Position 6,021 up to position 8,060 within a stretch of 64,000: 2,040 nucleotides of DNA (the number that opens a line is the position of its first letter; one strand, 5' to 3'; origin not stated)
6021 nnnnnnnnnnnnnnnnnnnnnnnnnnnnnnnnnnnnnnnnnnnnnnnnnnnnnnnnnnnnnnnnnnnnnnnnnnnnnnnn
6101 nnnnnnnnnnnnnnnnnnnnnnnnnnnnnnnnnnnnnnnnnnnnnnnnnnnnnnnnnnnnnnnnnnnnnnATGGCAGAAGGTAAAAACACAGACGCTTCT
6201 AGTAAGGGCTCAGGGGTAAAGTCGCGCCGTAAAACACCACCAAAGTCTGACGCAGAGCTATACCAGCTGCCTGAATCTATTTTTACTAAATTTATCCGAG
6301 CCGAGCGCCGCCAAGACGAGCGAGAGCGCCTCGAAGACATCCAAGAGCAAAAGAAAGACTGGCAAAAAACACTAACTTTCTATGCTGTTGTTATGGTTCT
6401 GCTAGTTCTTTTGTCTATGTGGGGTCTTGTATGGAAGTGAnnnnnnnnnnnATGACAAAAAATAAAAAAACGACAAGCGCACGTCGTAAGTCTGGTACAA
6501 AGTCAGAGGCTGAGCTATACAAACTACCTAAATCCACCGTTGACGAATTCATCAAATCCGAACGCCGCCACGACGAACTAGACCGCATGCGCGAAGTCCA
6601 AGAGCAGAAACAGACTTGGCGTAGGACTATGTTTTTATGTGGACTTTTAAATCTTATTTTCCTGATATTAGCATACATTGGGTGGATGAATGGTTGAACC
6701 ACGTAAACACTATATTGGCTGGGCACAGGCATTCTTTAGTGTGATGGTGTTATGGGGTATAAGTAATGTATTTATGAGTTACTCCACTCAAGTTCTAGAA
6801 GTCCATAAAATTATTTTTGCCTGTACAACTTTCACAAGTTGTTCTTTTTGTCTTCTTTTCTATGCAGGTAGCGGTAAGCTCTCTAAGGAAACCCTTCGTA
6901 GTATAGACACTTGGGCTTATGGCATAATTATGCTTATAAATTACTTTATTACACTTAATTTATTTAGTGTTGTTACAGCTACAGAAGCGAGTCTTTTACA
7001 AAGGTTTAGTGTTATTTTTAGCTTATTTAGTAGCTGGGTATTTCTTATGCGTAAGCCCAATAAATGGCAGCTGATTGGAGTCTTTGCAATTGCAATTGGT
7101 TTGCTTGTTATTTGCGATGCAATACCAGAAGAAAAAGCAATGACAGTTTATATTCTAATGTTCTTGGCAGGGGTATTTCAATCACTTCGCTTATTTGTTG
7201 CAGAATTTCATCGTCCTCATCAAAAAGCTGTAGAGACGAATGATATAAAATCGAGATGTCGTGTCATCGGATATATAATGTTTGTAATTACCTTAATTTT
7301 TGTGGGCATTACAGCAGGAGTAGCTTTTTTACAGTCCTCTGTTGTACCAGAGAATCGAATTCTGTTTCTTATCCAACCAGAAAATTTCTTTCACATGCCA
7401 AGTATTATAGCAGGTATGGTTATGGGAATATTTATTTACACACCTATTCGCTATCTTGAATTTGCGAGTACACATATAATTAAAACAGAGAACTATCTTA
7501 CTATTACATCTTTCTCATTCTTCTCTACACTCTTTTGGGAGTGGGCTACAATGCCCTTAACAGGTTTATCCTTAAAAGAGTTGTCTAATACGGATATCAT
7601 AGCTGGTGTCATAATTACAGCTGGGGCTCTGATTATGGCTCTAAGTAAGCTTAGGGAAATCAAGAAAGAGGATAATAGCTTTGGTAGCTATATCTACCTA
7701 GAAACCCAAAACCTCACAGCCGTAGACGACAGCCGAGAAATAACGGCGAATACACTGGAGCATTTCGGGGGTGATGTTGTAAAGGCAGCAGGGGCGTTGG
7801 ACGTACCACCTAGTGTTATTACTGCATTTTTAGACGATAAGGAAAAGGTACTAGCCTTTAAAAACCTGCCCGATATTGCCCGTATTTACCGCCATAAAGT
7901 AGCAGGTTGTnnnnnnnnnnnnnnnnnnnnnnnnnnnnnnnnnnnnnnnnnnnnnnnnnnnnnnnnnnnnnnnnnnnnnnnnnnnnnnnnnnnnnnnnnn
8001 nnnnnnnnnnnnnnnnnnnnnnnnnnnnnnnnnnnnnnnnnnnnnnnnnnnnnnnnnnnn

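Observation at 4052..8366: c-di-GMP module: degenerate EAL membrane sensor, two tandem tail-anchored mini-proteins, and a GGDEY membrane cyclase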

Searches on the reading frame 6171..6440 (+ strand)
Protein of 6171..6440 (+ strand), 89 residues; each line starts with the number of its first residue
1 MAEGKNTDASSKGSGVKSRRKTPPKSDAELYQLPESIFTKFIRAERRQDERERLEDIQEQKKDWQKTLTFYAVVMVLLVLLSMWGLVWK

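Call 3: search_protein_families(library=pfam, proteins=[window:6171-6440:+], max_evalue=0.1)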
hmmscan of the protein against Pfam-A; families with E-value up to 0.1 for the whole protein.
window:6171-6440:+ (89 aa): 1 family
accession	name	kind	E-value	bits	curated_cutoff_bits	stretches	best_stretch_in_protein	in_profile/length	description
PF13239.11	2TM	-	0.017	15.6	24.8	1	58-83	7-32/79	2TM domain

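Call 4: search_protein_families(library=ncbifam, proteins=[window:6171-6440:+], max_evalue=0.1)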
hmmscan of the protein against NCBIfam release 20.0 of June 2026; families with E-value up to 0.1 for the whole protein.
window:6171-6440:+ (89 aa): 1 family
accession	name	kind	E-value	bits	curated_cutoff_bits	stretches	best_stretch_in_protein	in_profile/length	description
TIGR03745.1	conj_TIGR03745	hypoth_equivalog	0.053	13.3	52.5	1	54-84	67-96/105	TIGR03745 family integrating conjugative element membrane protein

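Call 10: find_homologous_proteins(query=A1, max_evalue=0.01)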
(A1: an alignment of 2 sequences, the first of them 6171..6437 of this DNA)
Query A1 (2 sequences) (89 aa, profile of the alignment): 5 proteins with E <= 0.01 among 24 candidates.
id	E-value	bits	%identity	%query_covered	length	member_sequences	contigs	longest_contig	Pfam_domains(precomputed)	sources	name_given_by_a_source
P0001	4.0e-48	179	100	100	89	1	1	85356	-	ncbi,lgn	-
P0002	7.4e-40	152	41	76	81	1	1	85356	-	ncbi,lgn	-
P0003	3.3e-22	96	44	80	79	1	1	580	-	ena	-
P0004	4.5e-16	76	39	80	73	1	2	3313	-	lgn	-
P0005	1.3e-15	75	36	78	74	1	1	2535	-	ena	-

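Call 12: find_encoding_contigs(protein=P0001, flank=10000, max_places=4)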
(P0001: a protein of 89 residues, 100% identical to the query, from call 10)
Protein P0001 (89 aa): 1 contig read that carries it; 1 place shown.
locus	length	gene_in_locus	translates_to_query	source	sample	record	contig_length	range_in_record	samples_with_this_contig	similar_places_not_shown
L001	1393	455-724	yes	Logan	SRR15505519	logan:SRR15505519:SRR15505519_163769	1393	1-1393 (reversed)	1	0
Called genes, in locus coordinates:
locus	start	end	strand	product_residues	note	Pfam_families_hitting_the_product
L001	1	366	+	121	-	?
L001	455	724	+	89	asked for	-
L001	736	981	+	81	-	-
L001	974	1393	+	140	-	?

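Call 13: find_encoding_contigs(protein=P0004, flank=10000, max_places=4)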
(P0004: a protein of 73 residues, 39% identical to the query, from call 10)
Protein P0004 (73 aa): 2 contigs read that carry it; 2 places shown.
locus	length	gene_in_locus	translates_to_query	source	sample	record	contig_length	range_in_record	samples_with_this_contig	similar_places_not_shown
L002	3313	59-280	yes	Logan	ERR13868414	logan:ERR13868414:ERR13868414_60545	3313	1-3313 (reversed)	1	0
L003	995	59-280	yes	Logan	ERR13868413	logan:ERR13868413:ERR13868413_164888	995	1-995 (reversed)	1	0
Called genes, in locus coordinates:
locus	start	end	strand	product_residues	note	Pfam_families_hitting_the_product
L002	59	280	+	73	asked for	-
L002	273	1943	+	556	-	PF00892:EamA, PF00990:GGDEF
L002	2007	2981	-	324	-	PF02016:Peptidase_S66, PF17676:Peptidase_S66C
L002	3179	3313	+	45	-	?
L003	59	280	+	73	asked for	-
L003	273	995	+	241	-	?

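Call 14: find_encoding_contigs(protein=P0005, flank=10000, max_places=4)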
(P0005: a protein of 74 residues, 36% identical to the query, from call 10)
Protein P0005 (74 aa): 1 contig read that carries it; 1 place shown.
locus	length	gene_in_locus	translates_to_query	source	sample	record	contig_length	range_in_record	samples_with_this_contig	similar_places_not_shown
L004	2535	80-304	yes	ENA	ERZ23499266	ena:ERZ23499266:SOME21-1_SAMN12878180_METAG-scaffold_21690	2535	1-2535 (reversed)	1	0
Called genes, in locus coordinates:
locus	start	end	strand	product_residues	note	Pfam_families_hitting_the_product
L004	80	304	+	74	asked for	-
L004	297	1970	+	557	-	PF00990:GGDEF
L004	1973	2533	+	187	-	?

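Call 42: search_protein_representatives(alignment_id=A2)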
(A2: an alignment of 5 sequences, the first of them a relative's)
Query: 5 sequences, 78 profile positions. Proteins with E-value up to 0.001 (for the whole library): 66; up to 1e-10: 55; up to 1e-30: 1. The best 66 are listed.
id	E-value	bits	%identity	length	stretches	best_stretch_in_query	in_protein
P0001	1.5e-32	127.5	-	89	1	3-77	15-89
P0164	1.3e-28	114.9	-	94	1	4-75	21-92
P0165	9.0e-27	109.0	-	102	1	6-75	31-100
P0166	4.1e-26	106.9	-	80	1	3-77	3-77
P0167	1.0e-25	105.6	-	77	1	1-77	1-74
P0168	2.0e-23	98.2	-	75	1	4-73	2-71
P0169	1.2e-22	95.8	-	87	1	3-74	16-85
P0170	1.7e-22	95.3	-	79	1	4-75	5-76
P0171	1.2e-21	92.5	-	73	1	1-76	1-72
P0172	4.8e-21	90.6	-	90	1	3-74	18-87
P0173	1.9e-20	88.7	-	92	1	3-77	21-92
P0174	2.1e-20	88.6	-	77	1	3-75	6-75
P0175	2.7e-20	88.2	-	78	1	4-76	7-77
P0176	5.0e-20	87.4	-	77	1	1-76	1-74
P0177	7.7e-20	86.7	-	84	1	7-73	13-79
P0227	3.0e-06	43.2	-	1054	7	51-70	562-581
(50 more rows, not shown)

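Call 72: find_related_loci(query=A5, collection=metagenome_contigs, flank=3000)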
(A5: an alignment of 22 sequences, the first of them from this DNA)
Query A5 (89 aa) in metagenome_contigs; peptide patterns used: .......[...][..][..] (x = any residue, [..] = any of these).
600 stretches matched a pattern (row limit reached: there are more); 16 encode a relative of the query (tblastn E <= 1e-3); 16 distinct loci.
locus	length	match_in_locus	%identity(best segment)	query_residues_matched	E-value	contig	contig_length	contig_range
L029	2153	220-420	41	18-86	6e-15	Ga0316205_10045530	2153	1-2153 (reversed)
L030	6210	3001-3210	43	17-86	9e-14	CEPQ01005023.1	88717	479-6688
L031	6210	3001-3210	43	17-86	9e-14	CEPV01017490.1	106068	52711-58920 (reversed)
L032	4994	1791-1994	40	18-85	2e-13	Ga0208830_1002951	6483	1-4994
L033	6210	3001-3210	36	17-86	5e-13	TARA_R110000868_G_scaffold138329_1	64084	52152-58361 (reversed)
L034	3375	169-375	38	17-87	8e-12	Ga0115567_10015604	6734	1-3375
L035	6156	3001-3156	46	19-70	3e-11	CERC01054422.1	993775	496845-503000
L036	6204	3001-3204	37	17-87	2e-10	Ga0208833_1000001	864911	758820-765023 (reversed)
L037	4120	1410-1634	32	11-85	3e-10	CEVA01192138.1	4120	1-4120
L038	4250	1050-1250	30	17-85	3e-9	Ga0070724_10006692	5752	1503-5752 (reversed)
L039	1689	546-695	40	19-70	3e-9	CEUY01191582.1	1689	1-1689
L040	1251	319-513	34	19-85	5e-9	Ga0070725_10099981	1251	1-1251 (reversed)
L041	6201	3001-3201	33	17-85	6e-9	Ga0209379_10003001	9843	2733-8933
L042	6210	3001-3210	38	17-88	2e-8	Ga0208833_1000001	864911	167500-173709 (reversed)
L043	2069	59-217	36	16-70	3e-8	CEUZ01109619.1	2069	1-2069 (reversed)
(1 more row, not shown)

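Call 76: search_protein_families(library=pfam, alignment_id=A5, max_evalue=0.01)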
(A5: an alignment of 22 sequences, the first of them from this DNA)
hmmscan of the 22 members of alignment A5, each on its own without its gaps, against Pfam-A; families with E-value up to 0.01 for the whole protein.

A. member 1, seq(89 aa): 0 families

B. families by the number of members that match (of 22 scanned): 1 family
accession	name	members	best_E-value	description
PF24383.1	DUF7539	1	0.0044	Family of unknown function (DUF7539)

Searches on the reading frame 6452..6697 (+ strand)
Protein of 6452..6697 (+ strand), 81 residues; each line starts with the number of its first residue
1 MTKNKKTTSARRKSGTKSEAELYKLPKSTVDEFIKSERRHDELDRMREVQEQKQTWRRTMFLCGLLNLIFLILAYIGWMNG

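Call 3: search_protein_families(library=pfam, proteins=[window:6452-6697:+], max_evalue=0.1)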
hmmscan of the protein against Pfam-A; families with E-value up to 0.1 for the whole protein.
window:6452-6697:+ (81 aa): 1 family
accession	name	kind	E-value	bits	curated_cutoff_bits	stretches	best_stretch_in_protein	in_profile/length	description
PF06781.17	CrgA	-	0.031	14.9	24.8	1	27-76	3-55/89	Cell division protein CrgA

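Call 4: search_protein_families(library=ncbifam, proteins=[window:6452-6697:+], max_evalue=0.1)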
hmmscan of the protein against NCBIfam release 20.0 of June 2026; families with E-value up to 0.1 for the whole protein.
window:6452-6697:+ (81 aa): 0 families

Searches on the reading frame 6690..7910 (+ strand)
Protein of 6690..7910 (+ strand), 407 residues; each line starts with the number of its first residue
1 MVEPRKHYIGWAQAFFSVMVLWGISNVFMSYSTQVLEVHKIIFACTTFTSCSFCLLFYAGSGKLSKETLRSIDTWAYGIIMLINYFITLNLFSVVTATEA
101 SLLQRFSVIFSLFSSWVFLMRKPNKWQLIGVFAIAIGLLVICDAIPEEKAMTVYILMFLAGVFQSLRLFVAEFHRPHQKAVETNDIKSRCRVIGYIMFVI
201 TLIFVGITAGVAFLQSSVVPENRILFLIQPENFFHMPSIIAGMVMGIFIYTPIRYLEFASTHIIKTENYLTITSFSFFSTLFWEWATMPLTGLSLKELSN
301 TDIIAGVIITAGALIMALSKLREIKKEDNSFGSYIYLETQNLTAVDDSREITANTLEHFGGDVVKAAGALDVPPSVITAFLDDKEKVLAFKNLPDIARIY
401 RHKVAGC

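Call 33: find_related_loci(query=A4, collection=genome_contigs, flank=6000)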
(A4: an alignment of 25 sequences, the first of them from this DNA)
Query A4 (407 aa) in genome_contigs; peptide patterns used: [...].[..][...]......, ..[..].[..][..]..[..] (x = any residue, [..] = any of these).
33 stretches matched a pattern; 20 encode a relative of the query (tblastn E <= 1e-3); 19 distinct loci.
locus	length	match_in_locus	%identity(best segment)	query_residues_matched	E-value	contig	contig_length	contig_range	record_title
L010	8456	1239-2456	62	1-405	9e-177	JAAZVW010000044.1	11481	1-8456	MAG: Proteobacteria bacterium isolate KhW_metabat.34 KhW_C1374, whole genome shotgun sequence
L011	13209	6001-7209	61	2-405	6e-167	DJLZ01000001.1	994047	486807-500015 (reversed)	MAG TPA_asm: Proteobacteria bacterium UBA6503 UBA6503_contig_9, whole genome shotgun sequence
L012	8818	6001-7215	51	4-407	9e-136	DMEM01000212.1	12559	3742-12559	MAG TPA_asm: Alphaproteobacteria bacterium isolate UBA12223 contig_837, whole genome shotgun sequence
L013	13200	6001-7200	50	10-406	5e-127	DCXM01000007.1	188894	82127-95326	MAG TPA_asm: Proteobacteria bacterium UBA2136 UBA2136_contig_4043, whole genome shotgun sequence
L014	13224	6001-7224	46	1-405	1e-123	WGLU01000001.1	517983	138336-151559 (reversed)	MAG: Proteobacteria bacterium isolate RI_95 c_000000099639, whole genome shotgun sequence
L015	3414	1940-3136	46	6-406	5e-126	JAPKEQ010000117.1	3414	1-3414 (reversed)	MAG: Alphaproteobacteria bacterium isolate ANT-120 NODE_20896_length_3414_cov_4.157785, whole genome shotgun sequence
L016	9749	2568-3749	48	10-405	2e-121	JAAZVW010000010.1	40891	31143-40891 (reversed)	MAG: Proteobacteria bacterium isolate KhW_metabat.34 KhW_C98, whole genome shotgun sequence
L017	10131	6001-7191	46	9-405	3e-121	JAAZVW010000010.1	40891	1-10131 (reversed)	MAG: Proteobacteria bacterium isolate KhW_metabat.34 KhW_C98, whole genome shotgun sequence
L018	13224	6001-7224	48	1-405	5e-121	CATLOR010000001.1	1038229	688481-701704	MAG: uncultured Rickettsiales bacterium isolate SRR3962293_bin.14_MetaWRAP_v1.3_MAG genome assembly, contig: ERZ505234.1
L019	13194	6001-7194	48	10-405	1e-120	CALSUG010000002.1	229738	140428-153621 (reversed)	MAG: uncultured Alphaproteobacteria bacterium isolate AC_MB29 genome assembly, contig: contig_30803_AC_MB29, whole genom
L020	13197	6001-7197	44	6-406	9e-118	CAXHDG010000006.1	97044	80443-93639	MAG TPA_asm: uncultured Magnetococcales bacterium isolate SRR12480076_binner123_Refined_1 genome assembly, contig: ERZ98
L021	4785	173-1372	48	6-407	6e-118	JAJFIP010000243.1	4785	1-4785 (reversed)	MAG: Emcibacter sp. isolate OFTM146 OFTM146_242, whole genome shotgun sequence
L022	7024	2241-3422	43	10-405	2e-111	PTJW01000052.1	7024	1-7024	MAG: Proteobacteria bacterium isolate MarineProteo1_Bin2 CFH44_52, whole genome shotgun sequence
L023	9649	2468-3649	45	10-405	2e-110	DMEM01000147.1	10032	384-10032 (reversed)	MAG TPA_asm: Alphaproteobacteria bacterium isolate UBA12223 contig_3977, whole genome shotgun sequence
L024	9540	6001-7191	42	9-404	2e-107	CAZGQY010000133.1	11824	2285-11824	MAG TPA_asm: uncultured Methylococcaceae bacterium isolate binchicken_co46_824 genome assembly, contig: NODE_10525_lengt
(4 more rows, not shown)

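Call 78: search_protein_families(library=pfam, alignment_id=A4, max_evalue=0.05)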
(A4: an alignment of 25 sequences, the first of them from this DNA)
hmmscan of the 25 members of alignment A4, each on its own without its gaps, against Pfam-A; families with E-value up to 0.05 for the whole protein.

A. member 1, seq(407 aa): 1 family
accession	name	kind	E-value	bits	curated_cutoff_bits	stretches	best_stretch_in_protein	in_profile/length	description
PF00892.27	EamA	-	3.9e-10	40.6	28.2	1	14-141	6-133/135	EamA-like transporter family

B. families by the number of members that match (of 25 scanned): 13 families
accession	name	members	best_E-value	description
PF00892.27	EamA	25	8.9e-13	EamA-like transporter family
PF02954.25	HTH_8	5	2.5e-06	Bacterial regulatory protein, Fis family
PF16212.11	PhoLip_ATPase_C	3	0.0027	Phospholipid-translocating P-type ATPase C-terminal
PF12650.12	DUF3784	2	0.002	Domain of unknown function (DUF3784)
PF02042.20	RWP-RK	2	0.014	RWP-RK domain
PF08627.16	CRT-like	1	0.0049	CRT-like, chloroquine-resistance transporter-like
PF10710.14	DUF2512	1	0.0069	Protein of unknown function (DUF2512)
PF06570.16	DUF1129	1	0.0087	Protein of unknown function (DUF1129)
PF23987.1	Phage_holin_10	1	0.016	Bacteriophage holin Pam3 gp28 family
PF17833.7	pre-PUA_NIP7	1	0.017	NIP7/UPF0113, pre-PUA domain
PF24418.1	DUF7550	1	0.023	Family of unknown function (DUF7550)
PF13664.11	DUF4149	1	0.025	Domain of unknown function (DUF4149)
PF14549.12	P22_Cro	1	0.033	DNA-binding transcriptional regulator Cro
